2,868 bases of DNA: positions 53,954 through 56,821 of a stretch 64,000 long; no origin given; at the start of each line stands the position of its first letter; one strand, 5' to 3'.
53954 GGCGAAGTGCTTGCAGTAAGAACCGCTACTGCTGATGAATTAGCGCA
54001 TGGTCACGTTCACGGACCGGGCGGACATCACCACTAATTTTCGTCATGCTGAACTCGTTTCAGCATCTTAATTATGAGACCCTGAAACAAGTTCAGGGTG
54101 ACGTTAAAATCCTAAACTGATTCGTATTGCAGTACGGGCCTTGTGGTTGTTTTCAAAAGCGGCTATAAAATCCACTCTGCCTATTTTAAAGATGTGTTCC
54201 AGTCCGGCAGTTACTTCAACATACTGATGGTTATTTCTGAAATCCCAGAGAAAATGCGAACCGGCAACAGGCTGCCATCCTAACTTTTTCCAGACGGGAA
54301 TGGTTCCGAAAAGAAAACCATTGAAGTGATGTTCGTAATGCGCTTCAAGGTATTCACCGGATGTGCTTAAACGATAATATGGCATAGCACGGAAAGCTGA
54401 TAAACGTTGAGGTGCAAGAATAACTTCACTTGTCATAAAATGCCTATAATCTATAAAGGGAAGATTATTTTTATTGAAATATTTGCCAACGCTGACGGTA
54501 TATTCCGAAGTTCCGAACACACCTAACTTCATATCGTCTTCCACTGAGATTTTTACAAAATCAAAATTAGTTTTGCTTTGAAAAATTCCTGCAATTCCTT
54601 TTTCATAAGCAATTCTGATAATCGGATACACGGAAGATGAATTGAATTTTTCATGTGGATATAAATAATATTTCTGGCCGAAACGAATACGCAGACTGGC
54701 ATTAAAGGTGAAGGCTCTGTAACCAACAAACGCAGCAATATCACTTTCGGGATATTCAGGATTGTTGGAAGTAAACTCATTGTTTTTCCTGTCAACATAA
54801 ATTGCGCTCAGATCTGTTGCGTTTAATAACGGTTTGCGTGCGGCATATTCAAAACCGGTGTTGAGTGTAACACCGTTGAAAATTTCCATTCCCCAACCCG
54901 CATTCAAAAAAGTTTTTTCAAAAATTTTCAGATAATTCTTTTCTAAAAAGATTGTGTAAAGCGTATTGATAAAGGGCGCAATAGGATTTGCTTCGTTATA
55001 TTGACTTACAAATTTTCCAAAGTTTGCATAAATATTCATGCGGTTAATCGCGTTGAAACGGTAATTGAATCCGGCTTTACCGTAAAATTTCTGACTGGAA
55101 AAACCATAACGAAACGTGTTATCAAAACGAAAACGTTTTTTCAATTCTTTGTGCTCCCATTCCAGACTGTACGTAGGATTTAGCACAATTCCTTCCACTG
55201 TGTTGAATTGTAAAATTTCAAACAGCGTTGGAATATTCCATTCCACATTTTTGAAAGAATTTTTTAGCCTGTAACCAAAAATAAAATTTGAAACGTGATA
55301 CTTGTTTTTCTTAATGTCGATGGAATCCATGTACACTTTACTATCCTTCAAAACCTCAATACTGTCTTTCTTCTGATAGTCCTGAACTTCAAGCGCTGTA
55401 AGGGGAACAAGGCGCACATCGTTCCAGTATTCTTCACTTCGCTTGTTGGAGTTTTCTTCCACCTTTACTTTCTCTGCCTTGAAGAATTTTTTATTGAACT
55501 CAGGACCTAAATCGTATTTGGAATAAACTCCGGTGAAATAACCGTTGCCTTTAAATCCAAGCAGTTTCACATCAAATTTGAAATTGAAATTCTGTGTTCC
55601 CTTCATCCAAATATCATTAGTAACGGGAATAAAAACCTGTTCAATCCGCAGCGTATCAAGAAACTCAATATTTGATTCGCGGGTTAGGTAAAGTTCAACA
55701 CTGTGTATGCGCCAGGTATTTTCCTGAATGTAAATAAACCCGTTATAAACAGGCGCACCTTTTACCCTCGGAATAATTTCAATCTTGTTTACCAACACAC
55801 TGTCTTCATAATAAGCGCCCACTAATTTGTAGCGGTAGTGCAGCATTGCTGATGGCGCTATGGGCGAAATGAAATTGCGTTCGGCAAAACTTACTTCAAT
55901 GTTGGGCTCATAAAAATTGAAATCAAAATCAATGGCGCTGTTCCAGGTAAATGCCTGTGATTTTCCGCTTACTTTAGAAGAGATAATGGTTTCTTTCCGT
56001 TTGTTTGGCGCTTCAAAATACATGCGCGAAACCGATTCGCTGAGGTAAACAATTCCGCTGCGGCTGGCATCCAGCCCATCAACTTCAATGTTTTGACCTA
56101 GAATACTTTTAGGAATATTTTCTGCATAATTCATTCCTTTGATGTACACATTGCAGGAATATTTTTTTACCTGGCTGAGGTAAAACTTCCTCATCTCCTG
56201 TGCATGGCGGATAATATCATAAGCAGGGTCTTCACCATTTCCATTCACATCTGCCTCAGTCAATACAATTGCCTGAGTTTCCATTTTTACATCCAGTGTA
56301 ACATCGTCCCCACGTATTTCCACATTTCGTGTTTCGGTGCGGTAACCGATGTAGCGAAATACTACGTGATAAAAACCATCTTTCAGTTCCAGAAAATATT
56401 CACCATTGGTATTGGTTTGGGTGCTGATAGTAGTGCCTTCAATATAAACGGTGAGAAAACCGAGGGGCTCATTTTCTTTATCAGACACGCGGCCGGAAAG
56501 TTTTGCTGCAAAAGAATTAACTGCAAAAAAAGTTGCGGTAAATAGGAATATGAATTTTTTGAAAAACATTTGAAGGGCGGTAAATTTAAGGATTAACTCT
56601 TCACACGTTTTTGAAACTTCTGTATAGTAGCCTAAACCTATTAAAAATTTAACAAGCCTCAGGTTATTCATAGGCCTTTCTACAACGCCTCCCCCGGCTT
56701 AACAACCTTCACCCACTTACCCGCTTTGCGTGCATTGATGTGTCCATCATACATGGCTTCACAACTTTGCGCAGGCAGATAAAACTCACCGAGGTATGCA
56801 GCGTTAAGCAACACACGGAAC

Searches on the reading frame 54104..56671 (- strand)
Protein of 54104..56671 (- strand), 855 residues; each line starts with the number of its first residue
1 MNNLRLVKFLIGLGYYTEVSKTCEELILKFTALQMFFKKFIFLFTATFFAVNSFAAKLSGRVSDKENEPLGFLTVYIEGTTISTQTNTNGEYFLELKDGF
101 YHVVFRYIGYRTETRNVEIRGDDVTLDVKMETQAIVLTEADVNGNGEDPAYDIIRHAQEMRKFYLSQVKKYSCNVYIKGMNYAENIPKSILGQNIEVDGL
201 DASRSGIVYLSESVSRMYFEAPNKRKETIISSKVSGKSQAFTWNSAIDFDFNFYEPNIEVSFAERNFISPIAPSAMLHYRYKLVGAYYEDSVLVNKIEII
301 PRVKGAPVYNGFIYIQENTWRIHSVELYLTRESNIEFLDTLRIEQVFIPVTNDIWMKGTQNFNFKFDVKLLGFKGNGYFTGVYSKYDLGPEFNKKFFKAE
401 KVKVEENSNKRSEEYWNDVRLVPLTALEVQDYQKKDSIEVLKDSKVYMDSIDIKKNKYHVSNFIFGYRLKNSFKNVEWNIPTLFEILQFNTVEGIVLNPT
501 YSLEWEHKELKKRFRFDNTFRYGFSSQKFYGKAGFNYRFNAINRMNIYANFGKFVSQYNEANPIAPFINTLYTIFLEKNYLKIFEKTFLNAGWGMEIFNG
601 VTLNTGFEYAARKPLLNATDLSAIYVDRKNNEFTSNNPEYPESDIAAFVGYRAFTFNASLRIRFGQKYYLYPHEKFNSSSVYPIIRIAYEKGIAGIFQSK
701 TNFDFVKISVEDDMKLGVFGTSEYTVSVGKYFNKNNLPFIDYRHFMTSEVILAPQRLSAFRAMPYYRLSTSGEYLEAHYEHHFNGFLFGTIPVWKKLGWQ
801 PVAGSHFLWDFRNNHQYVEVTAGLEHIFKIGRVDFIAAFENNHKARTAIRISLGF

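Call 85: search_protein_families(library=pfam, proteins=[window:54104-56671:-], max_evalue=0.00001)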
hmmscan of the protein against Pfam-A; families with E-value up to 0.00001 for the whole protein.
window:54104-56671:- (855 aa): 3 families
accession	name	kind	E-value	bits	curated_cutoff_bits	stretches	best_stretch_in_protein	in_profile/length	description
PF18939.6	DUF5686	-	5.2e-231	769.1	39.2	1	153-824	1-669/669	Family of unknown function (DUF5686)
PF13715.12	CarbopepD_reg_2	-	1.7e-16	60.5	32.2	1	58-139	1-85/88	CarboxypepD_reg-like domain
PF13620.12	CarboxypepD_reg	-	3.2e-13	50.3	32.3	1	58-131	2-82/82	Carboxypeptidase regulatory-like domain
